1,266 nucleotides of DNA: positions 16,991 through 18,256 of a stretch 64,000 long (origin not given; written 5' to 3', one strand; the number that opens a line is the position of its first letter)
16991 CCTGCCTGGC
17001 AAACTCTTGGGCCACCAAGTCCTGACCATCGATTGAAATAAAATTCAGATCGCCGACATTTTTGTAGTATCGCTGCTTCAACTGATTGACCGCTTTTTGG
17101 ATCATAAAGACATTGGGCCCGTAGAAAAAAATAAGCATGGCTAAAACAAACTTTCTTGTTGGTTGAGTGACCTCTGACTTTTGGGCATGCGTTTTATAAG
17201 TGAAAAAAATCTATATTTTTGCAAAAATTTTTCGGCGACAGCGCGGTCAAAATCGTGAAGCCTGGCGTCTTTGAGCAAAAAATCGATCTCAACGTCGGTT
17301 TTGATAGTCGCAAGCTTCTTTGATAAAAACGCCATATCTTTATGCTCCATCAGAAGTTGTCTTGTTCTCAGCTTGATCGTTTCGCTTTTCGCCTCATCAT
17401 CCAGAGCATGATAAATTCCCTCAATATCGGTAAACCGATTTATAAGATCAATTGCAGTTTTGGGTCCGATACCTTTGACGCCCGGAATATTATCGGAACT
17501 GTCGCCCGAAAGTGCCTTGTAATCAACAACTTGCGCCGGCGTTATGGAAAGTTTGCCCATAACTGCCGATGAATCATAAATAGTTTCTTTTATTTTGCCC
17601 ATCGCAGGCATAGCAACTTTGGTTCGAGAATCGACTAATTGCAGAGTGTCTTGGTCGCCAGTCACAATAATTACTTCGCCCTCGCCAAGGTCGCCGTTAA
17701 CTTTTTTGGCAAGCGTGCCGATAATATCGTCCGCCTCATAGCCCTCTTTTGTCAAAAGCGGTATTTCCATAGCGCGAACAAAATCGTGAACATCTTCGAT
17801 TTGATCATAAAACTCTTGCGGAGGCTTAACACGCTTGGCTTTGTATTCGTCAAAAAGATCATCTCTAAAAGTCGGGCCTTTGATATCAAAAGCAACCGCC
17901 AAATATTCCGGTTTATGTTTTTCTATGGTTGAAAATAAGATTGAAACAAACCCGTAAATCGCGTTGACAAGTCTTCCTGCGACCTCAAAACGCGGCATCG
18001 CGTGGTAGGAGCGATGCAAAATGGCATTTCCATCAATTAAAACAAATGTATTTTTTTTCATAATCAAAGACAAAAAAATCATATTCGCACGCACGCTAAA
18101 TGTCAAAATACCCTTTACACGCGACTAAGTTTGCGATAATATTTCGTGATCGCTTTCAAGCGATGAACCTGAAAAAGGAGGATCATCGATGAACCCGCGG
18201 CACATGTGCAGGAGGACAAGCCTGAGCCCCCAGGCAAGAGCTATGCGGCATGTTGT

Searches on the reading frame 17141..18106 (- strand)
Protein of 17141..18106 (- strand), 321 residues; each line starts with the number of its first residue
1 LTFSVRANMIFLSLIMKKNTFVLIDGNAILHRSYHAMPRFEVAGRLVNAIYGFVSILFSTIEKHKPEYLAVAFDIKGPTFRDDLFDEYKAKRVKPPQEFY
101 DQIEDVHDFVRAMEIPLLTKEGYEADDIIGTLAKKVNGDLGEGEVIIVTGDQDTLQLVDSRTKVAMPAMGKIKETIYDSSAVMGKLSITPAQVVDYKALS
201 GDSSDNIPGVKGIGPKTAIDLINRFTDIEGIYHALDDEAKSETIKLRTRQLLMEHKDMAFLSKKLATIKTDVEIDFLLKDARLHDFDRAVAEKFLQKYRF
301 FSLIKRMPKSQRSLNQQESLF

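Call 17: search_protein_families(library=pfam, proteins=[window:17141-18061:-], max_evalue=0.1)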
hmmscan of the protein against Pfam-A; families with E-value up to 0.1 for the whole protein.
window:17141-18061:- (306 aa): 4 families
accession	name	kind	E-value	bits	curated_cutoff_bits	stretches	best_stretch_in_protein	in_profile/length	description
PF02739.22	5_3_exonuc_N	-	5.4e-50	169.7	34.3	1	6-170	2-162/164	5'-3' exonuclease, N-terminal resolvase-like domain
PF01367.25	5_3_exonuc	-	1.6e-32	112.3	40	1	173-273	1-96/97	5'-3' exonuclease, C-terminal SAM fold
PF14520.12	HHH_5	-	0.032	15.2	27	1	194-219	6-32/57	Helix-hairpin-helix domain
PF05991.17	NYN_YacP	-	0.058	13.8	24.6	1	103-147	72-114/166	YacP-like NYN domain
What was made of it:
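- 17141..18061 (-): 5'-3' exonuclease gene, the flanking anchor gene. PF02739 and PF01367 (call 17).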

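Call 24: find_related_loci(query=window:17141-18061:-, collection=genome_contigs, flank=4000)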
Query window:17141-18061:- (306 aa) in genome_contigs; peptide patterns used: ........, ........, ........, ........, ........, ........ (x = any residue, [..] = any of these).
600 stretches matched a pattern (row limit reached: there are more); 572 encode a relative of the query (tblastn E <= 1e-3); the best 80 are kept; 80 distinct loci.
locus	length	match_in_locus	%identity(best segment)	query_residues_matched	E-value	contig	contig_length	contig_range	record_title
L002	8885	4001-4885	50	1-293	7e-83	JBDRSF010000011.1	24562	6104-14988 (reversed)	MAG: Candidatus Magasanikbacteria bacterium isolate MEGAHIT-group-3.130 k141_811243, whole genome shotgun sequence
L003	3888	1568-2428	47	6-297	3e-82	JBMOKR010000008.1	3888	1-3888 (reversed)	MAG: Patescibacteria group bacterium isolate Betzabe_MAG003 MAG003_8, whole genome shotgun sequence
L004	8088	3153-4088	45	5-303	2e-79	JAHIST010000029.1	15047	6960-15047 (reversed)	MAG: Patescibacteria group bacterium isolate MM_PC_MetaG.mb.188 MM_PC_MetaG.mb.188_k141_638579, whole genome shotgun seq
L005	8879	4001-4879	46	6-303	8e-79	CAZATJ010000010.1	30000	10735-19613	MAG TPA_asm: uncultured Bdellovibrionales bacterium isolate ERP113451_co3_238 genome assembly, contig: NODE_1040_length_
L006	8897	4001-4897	44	1-306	7e-79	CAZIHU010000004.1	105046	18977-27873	MAG TPA_asm: uncultured Candidatus Peribacteria bacterium isolate SRP077602_co8_217 genome assembly, contig: NODE_203_le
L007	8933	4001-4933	44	1-306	2e-78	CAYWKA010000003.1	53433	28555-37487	MAG TPA_asm: uncultured Candidatus Saccharibacteria bacterium isolate binchicken_co34_241 genome assembly, contig: NODE_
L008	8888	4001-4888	44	3-303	2e-78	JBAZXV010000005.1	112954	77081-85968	MAG: Parcubacteria group bacterium isolate SO_2017_GW1_64 NODE_1178_length_112954_cov_1.579294_OW334_2017, whole genome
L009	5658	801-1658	45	3-293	9e-78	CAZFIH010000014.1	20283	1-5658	MAG TPA_asm: uncultured Bdellovibrionales bacterium isolate SRP141376_co2_5 genome assembly, contig: NODE_5482_length_20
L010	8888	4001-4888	46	1-293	4e-77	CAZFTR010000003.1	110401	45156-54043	MAG TPA_asm: uncultured Gammaproteobacteria bacterium isolate SRP167671_co2_209 genome assembly, contig: NODE_185_length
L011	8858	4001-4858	44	3-293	1e-75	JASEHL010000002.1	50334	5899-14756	MAG: Patescibacteria group bacterium isolate Yes70-22 NODE_2_length_50334_cov_12.884146, whole genome shotgun sequence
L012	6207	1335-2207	44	2-298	2e-74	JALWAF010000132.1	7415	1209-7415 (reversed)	MAG: Candidatus Moraniibacteriota bacterium isolate T10_metabat2_scaf2bin.006 T10_NODE_5444_length_7415_cov_5.139544, wh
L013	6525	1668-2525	44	3-294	9e-74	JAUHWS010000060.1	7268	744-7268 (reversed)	MAG: bacterium isolate 2_bin.3 NODE_7585_length_7268_cov_2.466461, whole genome shotgun sequence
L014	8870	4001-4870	44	6-296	3e-73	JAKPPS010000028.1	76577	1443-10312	MAG: bacterium isolate JPNA_maxbin.143 k141_374683, whole genome shotgun sequence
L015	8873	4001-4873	43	4-302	1e-71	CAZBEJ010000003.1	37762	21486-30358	MAG TPA_asm: uncultured Gammaproteobacteria bacterium isolate SRP271791_co2_58 genome assembly, contig: NODE_157_length_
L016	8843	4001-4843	43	1-292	1e-71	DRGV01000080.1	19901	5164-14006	MAG TPA_asm: bacterium isolate HyVt-354 HyVt-354_k145_724265, whole genome shotgun sequence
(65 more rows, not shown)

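Call 33: find_related_loci(query=window:17141-18061:-, collection=metagenome_contigs, flank=4000)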
Query window:17141-18061:- (306 aa) in metagenome_contigs; peptide patterns used: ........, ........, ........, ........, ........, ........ (x = any residue, [..] = any of these).
600 stretches matched a pattern (row limit reached: there are more); 548 encode a relative of the query (tblastn E <= 1e-3); the best 80 are kept; 80 distinct loci.
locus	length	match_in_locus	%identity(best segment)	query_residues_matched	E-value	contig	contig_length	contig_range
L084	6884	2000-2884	50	1-299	1e-91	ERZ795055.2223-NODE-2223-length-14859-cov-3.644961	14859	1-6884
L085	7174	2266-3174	50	2-298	9e-86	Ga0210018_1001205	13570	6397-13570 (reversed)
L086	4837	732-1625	47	6-304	4e-83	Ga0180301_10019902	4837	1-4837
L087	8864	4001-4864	48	3-295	1e-82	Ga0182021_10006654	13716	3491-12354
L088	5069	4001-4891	48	1-298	8e-83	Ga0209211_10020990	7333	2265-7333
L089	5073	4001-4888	44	3-303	7e-80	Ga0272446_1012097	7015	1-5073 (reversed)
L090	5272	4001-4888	45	2-297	1e-79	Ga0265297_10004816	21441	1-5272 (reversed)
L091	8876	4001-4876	45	3-299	2e-79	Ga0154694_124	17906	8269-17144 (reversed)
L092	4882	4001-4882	47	1-292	2e-76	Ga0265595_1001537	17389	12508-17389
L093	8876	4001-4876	47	6-293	3e-76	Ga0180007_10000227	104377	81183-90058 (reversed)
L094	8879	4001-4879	47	5-292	8e-76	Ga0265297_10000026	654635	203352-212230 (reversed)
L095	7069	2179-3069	44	2-293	2e-75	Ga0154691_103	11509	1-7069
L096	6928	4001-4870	46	2-294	2e-74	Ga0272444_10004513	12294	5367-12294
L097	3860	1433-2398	43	1-303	4e-74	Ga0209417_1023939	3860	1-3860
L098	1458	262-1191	45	1-302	1e-78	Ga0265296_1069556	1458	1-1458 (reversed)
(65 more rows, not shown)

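Call 36: find_encoding_contigs(protein=window:17141-18106:-, flank=6000, max_places=10)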
Protein window:17141-18106:- (321 aa): 1 contig read that carries it; 1 place shown.
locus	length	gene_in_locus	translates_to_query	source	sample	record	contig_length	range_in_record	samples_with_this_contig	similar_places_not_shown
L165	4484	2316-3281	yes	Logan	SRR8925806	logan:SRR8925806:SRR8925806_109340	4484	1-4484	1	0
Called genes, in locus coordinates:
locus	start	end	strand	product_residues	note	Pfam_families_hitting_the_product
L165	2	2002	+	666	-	?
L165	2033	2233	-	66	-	-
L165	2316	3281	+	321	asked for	PF02739:5_3_exonuc_N, PF01367:5_3_exonuc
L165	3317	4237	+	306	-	PF06144:DNA_pol3_delta, PF21694:DNA_pol3_delta_C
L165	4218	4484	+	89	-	?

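Call 77: list_cluster_members(proteins=[window:17141-18106:-, window:18420-20681:-, window:20683-21363:-, window:16185-17138:-])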
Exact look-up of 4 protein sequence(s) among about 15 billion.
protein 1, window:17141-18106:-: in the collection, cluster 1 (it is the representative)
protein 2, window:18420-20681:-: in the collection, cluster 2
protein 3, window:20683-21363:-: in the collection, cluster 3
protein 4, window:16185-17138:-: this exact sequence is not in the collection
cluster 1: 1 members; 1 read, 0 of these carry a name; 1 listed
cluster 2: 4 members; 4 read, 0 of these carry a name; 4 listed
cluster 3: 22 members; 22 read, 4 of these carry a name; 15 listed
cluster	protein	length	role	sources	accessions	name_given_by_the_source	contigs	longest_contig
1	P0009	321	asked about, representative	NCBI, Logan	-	-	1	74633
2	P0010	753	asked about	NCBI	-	-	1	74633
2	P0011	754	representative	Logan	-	-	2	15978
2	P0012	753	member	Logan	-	-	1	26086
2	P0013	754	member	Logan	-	-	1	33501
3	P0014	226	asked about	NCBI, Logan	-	-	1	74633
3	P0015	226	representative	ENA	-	-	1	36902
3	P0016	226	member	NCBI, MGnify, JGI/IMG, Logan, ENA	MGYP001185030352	CR=1 FL=1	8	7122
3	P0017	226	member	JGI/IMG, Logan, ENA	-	phenylalanyl-tRNA synthetase alpha chain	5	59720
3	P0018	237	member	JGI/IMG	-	phenylalanyl-tRNA synthetase alpha chain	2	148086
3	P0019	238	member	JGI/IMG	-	phenylalanyl-tRNA synthetase alpha chain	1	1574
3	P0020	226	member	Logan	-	-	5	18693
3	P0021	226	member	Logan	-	-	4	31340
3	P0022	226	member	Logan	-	-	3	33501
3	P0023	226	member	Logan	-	-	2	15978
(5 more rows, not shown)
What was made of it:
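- Tried and rejected: The route that worked was to take the 90%-identity cluster members of pheT and pheS (call 77) and look up the contigs that encode them.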

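Call 78: find_encoding_contigs(protein=P0012, flank=5000)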
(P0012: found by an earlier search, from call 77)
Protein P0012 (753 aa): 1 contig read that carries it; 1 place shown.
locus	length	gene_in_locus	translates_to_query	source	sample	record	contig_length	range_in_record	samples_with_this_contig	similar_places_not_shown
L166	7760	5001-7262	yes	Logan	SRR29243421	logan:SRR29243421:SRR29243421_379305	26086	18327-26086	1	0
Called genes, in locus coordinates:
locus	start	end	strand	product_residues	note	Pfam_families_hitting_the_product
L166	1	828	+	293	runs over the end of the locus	PF01522:Polysacc_deac_1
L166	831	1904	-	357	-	PF00814:TsaD, PF22521:HypF_C_2 (weak)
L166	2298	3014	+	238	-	PF02388:FemAB, PF13480:Acetyltransf_6, PF02388:FemAB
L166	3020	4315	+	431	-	PF08245:Mur_ligase_M, PF02875:Mur_ligase_C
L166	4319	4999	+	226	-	PF01409:tRNA-synt_2d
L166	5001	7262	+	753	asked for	PF01588:tRNA_bind, PF03483:B3_4, PF03484:B5, PF17759:tRNA_synthFbeta, PF03147:FDX-ACB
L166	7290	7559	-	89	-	-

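Call 79: find_encoding_contigs(protein=P0013, flank=5000)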
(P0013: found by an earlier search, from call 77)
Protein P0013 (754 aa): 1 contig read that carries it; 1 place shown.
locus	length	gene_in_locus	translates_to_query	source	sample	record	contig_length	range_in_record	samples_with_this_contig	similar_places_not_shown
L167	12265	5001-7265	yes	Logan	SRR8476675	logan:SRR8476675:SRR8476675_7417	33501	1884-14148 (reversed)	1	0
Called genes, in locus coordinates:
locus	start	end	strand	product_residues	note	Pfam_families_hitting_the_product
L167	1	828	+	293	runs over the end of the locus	PF01522:Polysacc_deac_1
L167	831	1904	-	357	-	PF00814:TsaD, PF22521:HypF_C_2 (weak)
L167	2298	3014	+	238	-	PF02388:FemAB, PF13480:Acetyltransf_6, PF02388:FemAB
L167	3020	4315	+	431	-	PF08245:Mur_ligase_M, PF02875:Mur_ligase_C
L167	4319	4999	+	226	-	PF01409:tRNA-synt_2d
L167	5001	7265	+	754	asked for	PF01588:tRNA_bind, PF03483:B3_4, PF03484:B5, PF17759:tRNA_synthFbeta, PF03147:FDX-ACB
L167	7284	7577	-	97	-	-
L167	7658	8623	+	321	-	PF02739:5_3_exonuc_N, PF01367:5_3_exonuc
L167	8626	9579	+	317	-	PF06144:DNA_pol3_delta, PF21694:DNA_pol3_delta_C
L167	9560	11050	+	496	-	PF20990:DUF2207_C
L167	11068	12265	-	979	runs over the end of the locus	-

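Call 80: find_encoding_contigs(protein=P0011, flank=5000)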
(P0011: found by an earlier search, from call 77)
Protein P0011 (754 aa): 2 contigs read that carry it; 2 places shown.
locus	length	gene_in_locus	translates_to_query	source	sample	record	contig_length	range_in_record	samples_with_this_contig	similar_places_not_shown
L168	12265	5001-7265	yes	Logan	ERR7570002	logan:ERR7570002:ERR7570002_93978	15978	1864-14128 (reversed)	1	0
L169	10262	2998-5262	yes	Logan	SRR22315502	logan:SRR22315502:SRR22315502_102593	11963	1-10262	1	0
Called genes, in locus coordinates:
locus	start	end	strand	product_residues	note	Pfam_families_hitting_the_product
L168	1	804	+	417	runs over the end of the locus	-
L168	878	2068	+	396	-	-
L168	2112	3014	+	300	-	PF02388:FemAB, PF13480:Acetyltransf_6, PF02388:FemAB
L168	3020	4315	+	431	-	PF08245:Mur_ligase_M, PF02875:Mur_ligase_C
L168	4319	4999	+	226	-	PF01409:tRNA-synt_2d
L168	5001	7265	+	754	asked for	PF01588:tRNA_bind, PF03483:B3_4, PF03484:B5, PF17759:tRNA_synthFbeta, PF03147:FDX-ACB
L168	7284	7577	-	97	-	-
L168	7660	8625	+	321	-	PF02739:5_3_exonuc_N, PF01367:5_3_exonuc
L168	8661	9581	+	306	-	PF06144:DNA_pol3_delta, PF21694:DNA_pol3_delta_C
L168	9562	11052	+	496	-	PF20990:DUF2207_C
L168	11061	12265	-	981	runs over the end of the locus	-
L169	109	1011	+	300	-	PF02388:FemAB, PF13480:Acetyltransf_6, PF02388:FemAB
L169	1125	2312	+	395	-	PF08245:Mur_ligase_M, PF02875:Mur_ligase_C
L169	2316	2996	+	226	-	PF01409:tRNA-synt_2d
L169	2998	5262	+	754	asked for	PF01588:tRNA_bind, PF03483:B3_4, PF03484:B5, PF17759:tRNA_synthFbeta, PF03147:FDX-ACB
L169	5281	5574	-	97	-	-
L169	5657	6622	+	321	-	PF02739:5_3_exonuc_N, PF01367:5_3_exonuc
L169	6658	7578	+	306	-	PF06144:DNA_pol3_delta, PF21694:DNA_pol3_delta_C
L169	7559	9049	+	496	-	PF20990:DUF2207_C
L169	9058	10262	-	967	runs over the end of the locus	?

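Call 88: find_encoding_contigs(protein=P0017, flank=4500, max_places=10)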
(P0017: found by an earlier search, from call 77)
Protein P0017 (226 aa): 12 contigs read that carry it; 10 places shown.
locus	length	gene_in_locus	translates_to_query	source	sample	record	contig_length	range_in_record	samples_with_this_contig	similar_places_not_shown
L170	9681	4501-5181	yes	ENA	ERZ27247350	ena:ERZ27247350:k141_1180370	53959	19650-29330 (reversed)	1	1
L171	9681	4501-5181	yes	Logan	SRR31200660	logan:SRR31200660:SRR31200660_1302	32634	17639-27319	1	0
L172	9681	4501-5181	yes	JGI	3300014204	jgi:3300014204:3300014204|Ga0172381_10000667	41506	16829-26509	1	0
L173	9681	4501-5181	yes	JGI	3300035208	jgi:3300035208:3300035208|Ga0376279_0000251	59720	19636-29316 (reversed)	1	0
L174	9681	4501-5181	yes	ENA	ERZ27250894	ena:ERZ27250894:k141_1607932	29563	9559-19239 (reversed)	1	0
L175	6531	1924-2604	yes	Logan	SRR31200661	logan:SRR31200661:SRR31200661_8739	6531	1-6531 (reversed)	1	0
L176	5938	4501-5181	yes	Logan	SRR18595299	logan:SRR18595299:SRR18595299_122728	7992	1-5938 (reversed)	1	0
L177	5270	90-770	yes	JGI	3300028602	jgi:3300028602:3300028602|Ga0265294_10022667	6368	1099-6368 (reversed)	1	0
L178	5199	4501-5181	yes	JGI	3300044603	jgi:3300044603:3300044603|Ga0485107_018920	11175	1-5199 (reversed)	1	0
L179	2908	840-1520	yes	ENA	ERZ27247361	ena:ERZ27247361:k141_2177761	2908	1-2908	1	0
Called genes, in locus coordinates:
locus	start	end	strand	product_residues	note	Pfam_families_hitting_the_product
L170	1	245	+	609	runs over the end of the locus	PF12229:PG_binding_4, PF04294:VanW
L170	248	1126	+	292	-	PF01522:Polysacc_deac_1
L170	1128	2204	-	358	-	PF00814:TsaD, PF22521:HypF_C_2 (weak)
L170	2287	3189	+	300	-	PF02388:FemAB, PF13480:Acetyltransf_6, PF02388:FemAB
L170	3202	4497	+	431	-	PF08245:Mur_ligase_M, PF02875:Mur_ligase_C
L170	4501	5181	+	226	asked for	PF01409:tRNA-synt_2d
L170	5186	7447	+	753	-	PF01588:tRNA_bind, PF03483:B3_4, PF03484:B5, PF17759:tRNA_synthFbeta, PF03147:FDX-ACB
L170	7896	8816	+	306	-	PF02739:5_3_exonuc_N, PF01367:5_3_exonuc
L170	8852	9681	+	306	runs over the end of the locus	PF06144:DNA_pol3_delta, PF21694:DNA_pol3_delta_C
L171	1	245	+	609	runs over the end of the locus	PF12229:PG_binding_4, PF04294:VanW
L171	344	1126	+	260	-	PF01522:Polysacc_deac_1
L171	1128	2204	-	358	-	PF00814:TsaD, PF22521:HypF_C_2 (weak)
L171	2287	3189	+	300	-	PF02388:FemAB, PF13480:Acetyltransf_6, PF02388:FemAB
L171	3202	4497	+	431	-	PF08245:Mur_ligase_M, PF02875:Mur_ligase_C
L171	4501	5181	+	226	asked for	PF01409:tRNA-synt_2d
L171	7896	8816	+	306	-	PF02739:5_3_exonuc_N, PF01367:5_3_exonuc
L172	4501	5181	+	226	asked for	PF01409:tRNA-synt_2d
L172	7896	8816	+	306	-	PF02739:5_3_exonuc_N, PF01367:5_3_exonuc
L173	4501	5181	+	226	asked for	PF01409:tRNA-synt_2d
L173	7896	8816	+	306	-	PF02739:5_3_exonuc_N, PF01367:5_3_exonuc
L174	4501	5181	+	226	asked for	PF01409:tRNA-synt_2d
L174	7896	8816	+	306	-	PF02739:5_3_exonuc_N, PF01367:5_3_exonuc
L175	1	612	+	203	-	?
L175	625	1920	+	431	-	PF08245:Mur_ligase_M, PF02875:Mur_ligase_C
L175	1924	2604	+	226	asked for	PF01409:tRNA-synt_2d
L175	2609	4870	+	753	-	PF01588:tRNA_bind, PF03483:B3_4, PF03484:B5, PF17759:tRNA_synthFbeta, PF03147:FDX-ACB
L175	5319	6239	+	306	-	PF02739:5_3_exonuc_N, PF01367:5_3_exonuc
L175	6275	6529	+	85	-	?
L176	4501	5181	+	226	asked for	PF01409:tRNA-synt_2d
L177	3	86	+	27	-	?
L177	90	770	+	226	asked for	PF01409:tRNA-synt_2d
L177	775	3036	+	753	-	PF01588:tRNA_bind, PF03483:B3_4, PF03484:B5, PF17759:tRNA_synthFbeta, PF03147:FDX-ACB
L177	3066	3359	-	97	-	-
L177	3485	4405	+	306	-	PF02739:5_3_exonuc_N, PF01367:5_3_exonuc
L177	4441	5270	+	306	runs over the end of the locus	PF06144:DNA_pol3_delta, PF21694:DNA_pol3_delta_C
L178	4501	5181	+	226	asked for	PF01409:tRNA-synt_2d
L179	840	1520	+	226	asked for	PF01409:tRNA-synt_2d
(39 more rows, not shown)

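Call 89: find_encoding_contigs(protein=P0016, flank=4500, max_places=10)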
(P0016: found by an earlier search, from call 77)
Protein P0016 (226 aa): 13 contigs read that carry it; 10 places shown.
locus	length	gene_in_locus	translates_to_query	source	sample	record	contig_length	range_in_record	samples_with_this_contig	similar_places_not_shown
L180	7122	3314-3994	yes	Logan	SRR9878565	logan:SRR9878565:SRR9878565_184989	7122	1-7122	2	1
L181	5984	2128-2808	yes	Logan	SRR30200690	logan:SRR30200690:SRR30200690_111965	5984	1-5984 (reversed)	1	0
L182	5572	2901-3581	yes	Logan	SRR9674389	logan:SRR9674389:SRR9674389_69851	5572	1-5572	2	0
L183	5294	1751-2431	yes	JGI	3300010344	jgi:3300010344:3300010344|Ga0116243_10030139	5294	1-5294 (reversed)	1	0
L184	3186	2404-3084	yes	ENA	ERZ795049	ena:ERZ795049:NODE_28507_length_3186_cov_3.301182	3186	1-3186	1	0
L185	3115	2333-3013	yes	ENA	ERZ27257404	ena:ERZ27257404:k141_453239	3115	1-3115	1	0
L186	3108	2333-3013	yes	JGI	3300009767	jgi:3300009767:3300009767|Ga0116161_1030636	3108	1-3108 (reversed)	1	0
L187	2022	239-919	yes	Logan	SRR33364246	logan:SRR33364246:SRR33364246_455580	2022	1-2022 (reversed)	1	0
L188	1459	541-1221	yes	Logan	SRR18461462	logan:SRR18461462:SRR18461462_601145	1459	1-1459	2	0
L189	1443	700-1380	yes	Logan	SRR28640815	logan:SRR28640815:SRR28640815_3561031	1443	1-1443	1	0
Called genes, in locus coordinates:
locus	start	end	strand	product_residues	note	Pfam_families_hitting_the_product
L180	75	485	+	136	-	-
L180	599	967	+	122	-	-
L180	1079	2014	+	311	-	PF02388:FemAB, PF13480:Acetyltransf_6, PF02388:FemAB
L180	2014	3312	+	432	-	PF08245:Mur_ligase_M, PF02875:Mur_ligase_C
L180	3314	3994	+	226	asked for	PF01409:tRNA-synt_2d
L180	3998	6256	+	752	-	PF01588:tRNA_bind, PF03483:B3_4, PF03484:B5, PF17759:tRNA_synthFbeta, PF03147:FDX-ACB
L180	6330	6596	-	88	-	-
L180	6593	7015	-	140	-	-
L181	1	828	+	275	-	?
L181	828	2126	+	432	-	PF08245:Mur_ligase_M, PF02875:Mur_ligase_C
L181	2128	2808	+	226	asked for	PF01409:tRNA-synt_2d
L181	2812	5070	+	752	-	PF01588:tRNA_bind, PF03483:B3_4, PF03484:B5, PF17759:tRNA_synthFbeta, PF03147:FDX-ACB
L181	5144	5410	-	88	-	-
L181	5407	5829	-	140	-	-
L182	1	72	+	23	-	?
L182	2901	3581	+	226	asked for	PF01409:tRNA-synt_2d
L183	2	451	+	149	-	?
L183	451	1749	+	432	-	PF08245:Mur_ligase_M, PF02875:Mur_ligase_C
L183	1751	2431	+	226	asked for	PF01409:tRNA-synt_2d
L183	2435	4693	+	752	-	PF01588:tRNA_bind, PF03483:B3_4, PF03484:B5, PF17759:tRNA_synthFbeta, PF03147:FDX-ACB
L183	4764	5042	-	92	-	-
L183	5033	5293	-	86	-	?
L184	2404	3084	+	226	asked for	PF01409:tRNA-synt_2d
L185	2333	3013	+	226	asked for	PF01409:tRNA-synt_2d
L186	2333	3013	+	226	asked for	PF01409:tRNA-synt_2d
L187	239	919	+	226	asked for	PF01409:tRNA-synt_2d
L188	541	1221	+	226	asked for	PF01409:tRNA-synt_2d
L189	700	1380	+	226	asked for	PF01409:tRNA-synt_2d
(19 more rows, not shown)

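Call 95: search_protein_families(library=pfam, alignment_id=A6, max_evalue=1)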
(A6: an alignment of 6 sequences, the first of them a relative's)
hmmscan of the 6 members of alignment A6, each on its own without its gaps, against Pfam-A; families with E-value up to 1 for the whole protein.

A. member 1, L170:7477-7770:- (97 aa): 0 families

B. families by the number of members that match (of 6 scanned): 2 families
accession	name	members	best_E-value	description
PF09995.15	MPAB_Lcp_cat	1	0.075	ER-bound oxygenase mpaB/B'/Rubber oxygenase, catalytic domain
PF22527.2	DEXQc_Suv3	1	0.15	DEXQ-box helicase domain of Suv3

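Call 96: search_solved_structures(query=A6, max_evalue=10)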
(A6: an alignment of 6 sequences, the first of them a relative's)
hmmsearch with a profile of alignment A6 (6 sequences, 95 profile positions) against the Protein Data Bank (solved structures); distinct sequences matched with E-value up to 10: 1.
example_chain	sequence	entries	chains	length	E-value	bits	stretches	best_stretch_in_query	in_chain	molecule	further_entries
6wk3_A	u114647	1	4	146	0.55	14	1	39-92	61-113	Nitric oxide dioxygenase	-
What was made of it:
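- On Ribbon-helix-helix regulators and antitoxins: No Pfam or PDB hit (calls 95, 96).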

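Call 97: search_protein_families(library=pfam, proteins=[L180:6593-7015:-, L180:75-485:+, L180:599-967:+], max_evalue=1)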
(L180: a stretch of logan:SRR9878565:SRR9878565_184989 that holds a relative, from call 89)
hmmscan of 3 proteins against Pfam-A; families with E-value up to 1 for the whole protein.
L180:6593-7015:- (140 aa): 0 families

L180:75-485:+ (136 aa): 2 families
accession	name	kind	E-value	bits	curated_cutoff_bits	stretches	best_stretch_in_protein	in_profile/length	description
PF21547.3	TTI1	-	0.045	14.1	27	1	60-99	2-41/90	TELO2-interacting protein 1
PF18674.7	TarS_C1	-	0.22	12.1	26.3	1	48-95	88-135/147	TarS beta-glycosyltransferase C-terminal domain 1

L180:599-967:+ (122 aa): 0 families

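Call 98: search_protein_families(library=phrogs, proteins=[L180:6593-7015:-, L180:6330-6596:-, L170:7477-7770:-, L168:7284-7577:-, L180:75-485:+, L180:599-967:+], max_evalue=1)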
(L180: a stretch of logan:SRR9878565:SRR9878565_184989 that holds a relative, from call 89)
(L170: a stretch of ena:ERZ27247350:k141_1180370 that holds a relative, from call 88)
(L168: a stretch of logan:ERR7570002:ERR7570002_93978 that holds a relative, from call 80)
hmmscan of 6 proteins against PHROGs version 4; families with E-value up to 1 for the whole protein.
L180:6593-7015:- (140 aa): 2 families
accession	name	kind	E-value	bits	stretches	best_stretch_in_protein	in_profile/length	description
phrog_15976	-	tail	0.079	14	1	64-113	27-72/167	tail assembly chaperone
phrog_31206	-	unknown function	0.36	11.4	0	40-65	17-39/44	-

L180:6330-6596:- (88 aa): 0 families

L170:7477-7770:- (97 aa): 0 families

L168:7284-7577:- (97 aa): 1 family
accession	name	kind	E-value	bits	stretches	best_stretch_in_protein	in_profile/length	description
phrog_6506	-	transcription regulation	0.11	13.6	1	2-15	7-20/59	Arc-like repressor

L180:75-485:+ (136 aa): 2 families
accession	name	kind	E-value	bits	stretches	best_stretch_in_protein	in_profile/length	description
phrog_755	-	DNA, RNA and nucleotide metabolism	0.092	13.3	1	51-96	71-116/156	RNA ligase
phrog_33343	-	unknown function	0.099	13.5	1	53-95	7-48/146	-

L180:599-967:+ (122 aa): 0 families
